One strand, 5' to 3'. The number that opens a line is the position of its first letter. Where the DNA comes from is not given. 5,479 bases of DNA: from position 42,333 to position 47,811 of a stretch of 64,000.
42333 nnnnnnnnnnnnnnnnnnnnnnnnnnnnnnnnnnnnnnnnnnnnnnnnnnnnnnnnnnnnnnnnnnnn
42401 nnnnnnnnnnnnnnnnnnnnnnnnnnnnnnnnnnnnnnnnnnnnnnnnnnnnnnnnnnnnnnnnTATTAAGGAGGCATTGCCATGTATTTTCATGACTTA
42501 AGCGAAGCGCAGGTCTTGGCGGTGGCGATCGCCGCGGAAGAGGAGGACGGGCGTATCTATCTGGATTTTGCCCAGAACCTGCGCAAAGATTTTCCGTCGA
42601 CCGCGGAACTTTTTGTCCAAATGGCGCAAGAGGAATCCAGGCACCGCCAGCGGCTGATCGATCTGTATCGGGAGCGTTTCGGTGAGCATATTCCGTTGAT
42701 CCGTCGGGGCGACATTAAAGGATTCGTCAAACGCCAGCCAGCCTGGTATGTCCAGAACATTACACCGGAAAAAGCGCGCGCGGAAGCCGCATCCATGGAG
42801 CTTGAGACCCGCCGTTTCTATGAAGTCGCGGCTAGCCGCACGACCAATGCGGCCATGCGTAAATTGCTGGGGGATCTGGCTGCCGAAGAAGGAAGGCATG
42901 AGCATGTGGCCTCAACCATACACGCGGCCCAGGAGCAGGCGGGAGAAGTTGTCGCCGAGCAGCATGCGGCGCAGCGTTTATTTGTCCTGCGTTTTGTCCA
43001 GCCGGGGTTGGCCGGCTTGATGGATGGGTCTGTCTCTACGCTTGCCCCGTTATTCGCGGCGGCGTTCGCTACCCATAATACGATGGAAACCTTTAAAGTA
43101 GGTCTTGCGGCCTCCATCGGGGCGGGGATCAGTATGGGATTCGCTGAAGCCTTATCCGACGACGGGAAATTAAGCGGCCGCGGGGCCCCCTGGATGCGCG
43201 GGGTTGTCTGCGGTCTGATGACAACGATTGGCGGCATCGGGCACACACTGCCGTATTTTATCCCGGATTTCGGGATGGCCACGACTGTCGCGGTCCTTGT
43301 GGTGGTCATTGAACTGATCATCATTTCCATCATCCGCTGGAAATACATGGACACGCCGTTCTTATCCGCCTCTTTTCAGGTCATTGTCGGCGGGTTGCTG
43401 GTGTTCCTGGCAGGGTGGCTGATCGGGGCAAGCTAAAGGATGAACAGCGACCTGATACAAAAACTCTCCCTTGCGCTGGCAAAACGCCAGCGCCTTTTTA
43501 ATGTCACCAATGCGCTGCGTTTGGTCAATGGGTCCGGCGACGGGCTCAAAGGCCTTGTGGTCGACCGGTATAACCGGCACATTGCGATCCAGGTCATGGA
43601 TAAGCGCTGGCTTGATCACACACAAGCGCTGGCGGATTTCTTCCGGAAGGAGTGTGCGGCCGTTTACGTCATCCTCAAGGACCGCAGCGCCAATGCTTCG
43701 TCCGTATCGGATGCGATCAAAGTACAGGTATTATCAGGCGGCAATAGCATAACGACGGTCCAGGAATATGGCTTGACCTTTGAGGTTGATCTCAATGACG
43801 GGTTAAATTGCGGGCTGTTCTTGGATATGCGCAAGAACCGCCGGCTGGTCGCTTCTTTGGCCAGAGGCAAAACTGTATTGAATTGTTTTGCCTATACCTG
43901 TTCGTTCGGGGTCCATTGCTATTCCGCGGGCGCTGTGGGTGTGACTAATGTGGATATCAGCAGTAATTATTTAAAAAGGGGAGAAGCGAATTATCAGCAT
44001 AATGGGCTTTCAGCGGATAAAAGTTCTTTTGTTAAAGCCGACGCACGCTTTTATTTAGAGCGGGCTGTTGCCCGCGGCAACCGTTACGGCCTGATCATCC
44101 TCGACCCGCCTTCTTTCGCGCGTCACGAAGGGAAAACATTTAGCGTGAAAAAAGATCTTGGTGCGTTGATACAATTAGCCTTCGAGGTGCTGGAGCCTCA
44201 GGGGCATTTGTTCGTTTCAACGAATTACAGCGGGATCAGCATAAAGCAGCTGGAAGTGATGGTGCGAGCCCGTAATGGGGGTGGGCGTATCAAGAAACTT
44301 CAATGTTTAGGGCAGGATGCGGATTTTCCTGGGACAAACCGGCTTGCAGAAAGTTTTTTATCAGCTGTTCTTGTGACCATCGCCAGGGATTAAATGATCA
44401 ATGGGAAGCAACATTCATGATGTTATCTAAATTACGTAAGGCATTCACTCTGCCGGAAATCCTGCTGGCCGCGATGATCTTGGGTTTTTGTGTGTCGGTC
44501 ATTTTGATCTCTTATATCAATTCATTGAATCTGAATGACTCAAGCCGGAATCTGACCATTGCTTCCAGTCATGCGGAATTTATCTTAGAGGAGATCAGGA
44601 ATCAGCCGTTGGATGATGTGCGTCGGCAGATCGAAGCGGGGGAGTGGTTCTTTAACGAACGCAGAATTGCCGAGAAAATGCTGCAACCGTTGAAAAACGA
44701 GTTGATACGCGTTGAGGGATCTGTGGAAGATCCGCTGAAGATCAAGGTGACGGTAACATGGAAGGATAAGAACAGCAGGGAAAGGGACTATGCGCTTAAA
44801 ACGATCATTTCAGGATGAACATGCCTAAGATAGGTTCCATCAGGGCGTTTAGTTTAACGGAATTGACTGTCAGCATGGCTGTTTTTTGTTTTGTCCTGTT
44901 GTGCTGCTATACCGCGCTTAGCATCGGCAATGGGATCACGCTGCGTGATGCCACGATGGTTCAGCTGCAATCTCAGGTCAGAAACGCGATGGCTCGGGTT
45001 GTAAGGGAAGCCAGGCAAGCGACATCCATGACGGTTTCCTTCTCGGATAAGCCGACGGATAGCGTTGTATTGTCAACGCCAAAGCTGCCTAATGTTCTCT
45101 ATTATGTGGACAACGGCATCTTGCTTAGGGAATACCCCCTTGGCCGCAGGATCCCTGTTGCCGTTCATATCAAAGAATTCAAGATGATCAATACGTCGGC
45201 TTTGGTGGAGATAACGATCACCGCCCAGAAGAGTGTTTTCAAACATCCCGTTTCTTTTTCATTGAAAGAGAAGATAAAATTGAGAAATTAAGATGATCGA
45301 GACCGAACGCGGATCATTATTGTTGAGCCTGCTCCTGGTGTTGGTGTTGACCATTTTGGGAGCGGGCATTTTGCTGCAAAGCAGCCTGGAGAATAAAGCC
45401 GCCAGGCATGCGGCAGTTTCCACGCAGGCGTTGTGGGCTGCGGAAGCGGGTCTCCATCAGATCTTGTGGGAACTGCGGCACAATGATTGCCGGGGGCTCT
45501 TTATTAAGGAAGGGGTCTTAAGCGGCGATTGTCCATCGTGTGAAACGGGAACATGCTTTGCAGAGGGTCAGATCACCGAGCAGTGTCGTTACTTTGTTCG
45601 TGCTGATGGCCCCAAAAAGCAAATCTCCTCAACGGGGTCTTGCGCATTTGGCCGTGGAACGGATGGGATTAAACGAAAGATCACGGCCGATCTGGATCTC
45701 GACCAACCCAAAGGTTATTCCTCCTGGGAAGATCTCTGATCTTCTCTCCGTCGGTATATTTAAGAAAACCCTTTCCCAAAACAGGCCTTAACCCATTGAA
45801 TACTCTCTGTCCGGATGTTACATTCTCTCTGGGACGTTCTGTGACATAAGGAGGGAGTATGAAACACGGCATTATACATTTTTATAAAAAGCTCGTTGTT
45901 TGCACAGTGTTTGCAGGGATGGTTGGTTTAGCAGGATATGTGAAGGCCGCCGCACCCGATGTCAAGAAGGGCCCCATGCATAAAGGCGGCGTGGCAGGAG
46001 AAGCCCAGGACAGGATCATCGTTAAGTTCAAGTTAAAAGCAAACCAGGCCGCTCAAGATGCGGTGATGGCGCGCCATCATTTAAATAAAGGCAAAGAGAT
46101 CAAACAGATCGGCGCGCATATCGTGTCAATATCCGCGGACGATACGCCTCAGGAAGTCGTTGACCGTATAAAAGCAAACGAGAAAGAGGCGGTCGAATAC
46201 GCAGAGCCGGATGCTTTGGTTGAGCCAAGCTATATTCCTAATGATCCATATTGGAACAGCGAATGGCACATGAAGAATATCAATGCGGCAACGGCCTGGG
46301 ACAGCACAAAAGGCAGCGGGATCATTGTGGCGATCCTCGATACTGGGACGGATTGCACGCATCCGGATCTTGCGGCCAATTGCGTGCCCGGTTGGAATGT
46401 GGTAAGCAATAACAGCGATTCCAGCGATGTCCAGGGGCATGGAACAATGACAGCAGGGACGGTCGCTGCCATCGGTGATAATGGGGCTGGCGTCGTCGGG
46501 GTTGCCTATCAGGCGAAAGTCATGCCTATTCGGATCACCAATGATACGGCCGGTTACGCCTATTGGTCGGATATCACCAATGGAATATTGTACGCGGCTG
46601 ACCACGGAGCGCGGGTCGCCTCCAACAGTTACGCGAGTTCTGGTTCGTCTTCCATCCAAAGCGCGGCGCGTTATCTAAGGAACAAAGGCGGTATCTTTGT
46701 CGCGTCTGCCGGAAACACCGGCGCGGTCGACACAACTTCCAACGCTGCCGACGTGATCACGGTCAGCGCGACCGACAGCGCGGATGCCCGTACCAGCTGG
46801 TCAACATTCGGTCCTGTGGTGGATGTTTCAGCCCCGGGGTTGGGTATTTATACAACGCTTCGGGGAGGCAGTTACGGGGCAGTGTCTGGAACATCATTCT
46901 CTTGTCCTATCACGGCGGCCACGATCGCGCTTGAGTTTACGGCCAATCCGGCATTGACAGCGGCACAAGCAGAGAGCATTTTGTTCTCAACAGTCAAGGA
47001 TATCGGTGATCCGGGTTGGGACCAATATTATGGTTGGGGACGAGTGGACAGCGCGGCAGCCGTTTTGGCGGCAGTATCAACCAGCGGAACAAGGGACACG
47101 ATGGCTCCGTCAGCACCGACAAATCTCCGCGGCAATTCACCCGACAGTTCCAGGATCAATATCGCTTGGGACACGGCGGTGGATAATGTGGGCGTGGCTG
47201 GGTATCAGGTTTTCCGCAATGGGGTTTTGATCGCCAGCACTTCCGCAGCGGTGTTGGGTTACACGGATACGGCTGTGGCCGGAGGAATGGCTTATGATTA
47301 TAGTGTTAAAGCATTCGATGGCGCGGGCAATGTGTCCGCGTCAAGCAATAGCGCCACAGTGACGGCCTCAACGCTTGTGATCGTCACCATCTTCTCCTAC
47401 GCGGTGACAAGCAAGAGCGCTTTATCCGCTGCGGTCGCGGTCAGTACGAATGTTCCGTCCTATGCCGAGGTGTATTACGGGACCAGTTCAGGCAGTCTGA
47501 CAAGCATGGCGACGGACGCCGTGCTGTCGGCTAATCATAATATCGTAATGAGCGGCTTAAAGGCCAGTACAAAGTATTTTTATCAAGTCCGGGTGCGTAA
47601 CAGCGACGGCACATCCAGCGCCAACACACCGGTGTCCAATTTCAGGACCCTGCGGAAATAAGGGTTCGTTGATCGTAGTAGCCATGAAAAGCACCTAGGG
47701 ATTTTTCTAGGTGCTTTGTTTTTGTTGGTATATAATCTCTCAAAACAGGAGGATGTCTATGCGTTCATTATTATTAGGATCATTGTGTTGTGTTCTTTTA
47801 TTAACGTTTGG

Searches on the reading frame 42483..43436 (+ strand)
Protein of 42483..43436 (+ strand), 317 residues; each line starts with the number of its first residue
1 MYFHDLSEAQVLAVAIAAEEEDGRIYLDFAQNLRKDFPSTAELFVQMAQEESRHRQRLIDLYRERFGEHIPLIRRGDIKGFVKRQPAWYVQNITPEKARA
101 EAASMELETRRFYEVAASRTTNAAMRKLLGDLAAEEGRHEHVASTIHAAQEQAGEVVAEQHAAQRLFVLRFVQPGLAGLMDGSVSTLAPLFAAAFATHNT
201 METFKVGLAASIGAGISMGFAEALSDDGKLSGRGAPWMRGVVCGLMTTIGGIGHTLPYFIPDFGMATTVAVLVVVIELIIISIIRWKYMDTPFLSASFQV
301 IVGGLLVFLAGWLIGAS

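Call 3: search_protein_families(library=pfam, proteins=[window:42483-43436:+], max_evalue=0.01)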
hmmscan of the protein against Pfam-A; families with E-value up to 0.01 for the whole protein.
window:42483-43436:+ (317 aa): 2 families
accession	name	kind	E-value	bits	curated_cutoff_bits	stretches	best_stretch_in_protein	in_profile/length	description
PF02915.23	Rubrerythrin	-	1.4e-27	97.2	22.8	1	11-142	2-132/137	Rubrerythrin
PF01988.24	VIT1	-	5.1e-07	30.2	28.1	1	235-315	132-213/214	VIT family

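Call 4: search_protein_families(library=ncbifam, proteins=[window:42483-43436:+], max_evalue=0.01)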
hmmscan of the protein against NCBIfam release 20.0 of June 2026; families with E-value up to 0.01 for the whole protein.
window:42483-43436:+ (317 aa): 3 families
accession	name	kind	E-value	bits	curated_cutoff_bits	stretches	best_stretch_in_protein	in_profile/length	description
NF045676.1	FeExpMbfA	equivalog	2.9e-147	490.2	450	1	3-317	4-318/318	iron exporter MbfA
TIGR00267.1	TIGR00267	hypoth_equivalog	1.1e-05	25.1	156.95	1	238-316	90-168/171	TIGR00267 family protein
NF058679.1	EncB_fam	subfamily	0.0012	18.9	90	1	105-148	31-72/117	encapsulin nanocompartment ferritin-likeEncB family encapsulin nanocompartment ferritin-like cargo protein cargo protein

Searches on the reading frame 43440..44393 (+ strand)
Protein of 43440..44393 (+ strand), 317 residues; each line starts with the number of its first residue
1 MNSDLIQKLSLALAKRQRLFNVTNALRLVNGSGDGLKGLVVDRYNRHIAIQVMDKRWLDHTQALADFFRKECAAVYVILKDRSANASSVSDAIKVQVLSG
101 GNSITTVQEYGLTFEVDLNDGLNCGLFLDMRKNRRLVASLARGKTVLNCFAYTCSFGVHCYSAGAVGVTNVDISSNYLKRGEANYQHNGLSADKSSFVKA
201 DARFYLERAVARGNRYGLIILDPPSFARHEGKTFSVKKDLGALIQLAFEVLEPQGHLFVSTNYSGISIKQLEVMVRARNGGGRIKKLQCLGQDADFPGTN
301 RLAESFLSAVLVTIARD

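Call 3: search_protein_families(library=pfam, proteins=[window:43440-44393:+], max_evalue=0.01)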
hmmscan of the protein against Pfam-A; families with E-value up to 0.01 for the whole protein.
window:43440-44393:+ (317 aa): 4 families
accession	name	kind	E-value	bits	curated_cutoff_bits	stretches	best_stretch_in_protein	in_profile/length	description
PF10672.15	Methyltrans_SAM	-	1.1e-29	104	27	1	94-267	74-244/286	S-adenosylmethionine-dependent methyltransferase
PF03602.21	Cons_hypoth95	-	4.4e-07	30.2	24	1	141-264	40-155/182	Conserved hypothetical protein 95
PF05175.20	MTS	-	0.0037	17.4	23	0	166-262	56-141/170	Methyltransferase small domain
PF13847.12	Methyltransf_31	-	0.0048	17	27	1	166-261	29-111/145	Methyltransferase domain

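Call 50: search_protein_families(library=ncbifam, proteins=[window:43440-44393:+], max_evalue=0.00001)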
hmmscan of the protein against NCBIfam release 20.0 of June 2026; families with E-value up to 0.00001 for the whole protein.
window:43440-44393:+ (317 aa): 5 families
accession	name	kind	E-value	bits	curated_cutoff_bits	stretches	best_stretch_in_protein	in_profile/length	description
NF033380.1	Rlm_2499C5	equivalog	6.2e-45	153.6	650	1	7-303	80-380/391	23S rRNA (cytosine(2499)-C(5))-methyltransferase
NF008748.0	PRK11783.1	equivalog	6.1e-43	147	466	1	48-270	453-668/704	bifunctional 23S rRNA (guanine(2069)-N(7))-methyltransferase RlmK/23S rRNA (guanine(2445)-N(2))-methyltransferase RlmL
NF053718.1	23SC1962Mtase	equivalog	4.1e-35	121.2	575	1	4-232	70-297/383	23S rRNA (cytosine(1962)-C(5))-methyltransferase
NF046099.1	RSP_2647_MTase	equivalog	5.1e-33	114.4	600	1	5-311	80-388/391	RSP_2647 family RNA methyltransferase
NF011707.0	PRK15128.1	equivalog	5.4e-29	101.2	712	1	13-271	93-348/396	23S rRNA (cytosine(1962)-C(5))-methyltransferase RlmI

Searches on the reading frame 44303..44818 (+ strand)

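Call 27: search_protein_families(library=pfam, proteins=[window:44303-44818:+], max_evalue=0.001)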
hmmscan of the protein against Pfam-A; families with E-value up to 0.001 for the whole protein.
window:44303-44818:+ (171 aa): 1 family
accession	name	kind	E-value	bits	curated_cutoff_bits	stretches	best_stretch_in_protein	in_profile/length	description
PF04316.19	FlgM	-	0.00013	22.5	25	1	74-128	2-55/55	Anti-sigma-28 factor, FlgM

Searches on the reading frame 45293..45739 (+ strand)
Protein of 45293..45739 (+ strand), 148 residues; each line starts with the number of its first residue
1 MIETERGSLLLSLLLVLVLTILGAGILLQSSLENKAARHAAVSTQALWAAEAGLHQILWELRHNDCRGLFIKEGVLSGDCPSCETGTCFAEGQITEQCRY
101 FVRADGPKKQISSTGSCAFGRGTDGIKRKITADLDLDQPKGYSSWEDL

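Call 27: search_protein_families(library=pfam, proteins=[window:45293-45739:+], max_evalue=0.001)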
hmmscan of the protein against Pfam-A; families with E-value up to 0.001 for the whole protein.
window:45293-45739:+ (148 aa): 1 family
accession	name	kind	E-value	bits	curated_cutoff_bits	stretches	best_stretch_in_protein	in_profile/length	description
PF14341.11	PilX_N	-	3.1e-05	24.3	25.5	1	10-54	6-50/51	PilX N-terminal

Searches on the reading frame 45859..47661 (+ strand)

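Call 27: search_protein_families(library=pfam, proteins=[window:45859-47661:+], max_evalue=0.001)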
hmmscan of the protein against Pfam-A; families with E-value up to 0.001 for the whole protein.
window:45859-47661:+ (600 aa): 5 families
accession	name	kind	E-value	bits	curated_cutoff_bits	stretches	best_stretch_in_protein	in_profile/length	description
PF00082.27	Peptidase_S8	-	7.1e-50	170.4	21.8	1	152-394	1-288/288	Subtilase family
PF22148.1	Fervidolysin_NPro-like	-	1.8e-08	35.1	21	1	50-118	17-81/81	Fervidolysin N-terminal prodomain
PF00041.27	fn3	-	2e-06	28.4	25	0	554-592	47-81/84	Fibronectin type III domain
PF16656.11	Pur_ac_phosph_N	-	1.9e-05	25.6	30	1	529-597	20-93/93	Purple acid Phosphatase, N-terminal domain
PF25788.1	Ig_Rha78A_N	-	9.1e-05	23.1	27.4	0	564-597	68-101/105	Rha78A-like, N-terminal immunoglobulin domain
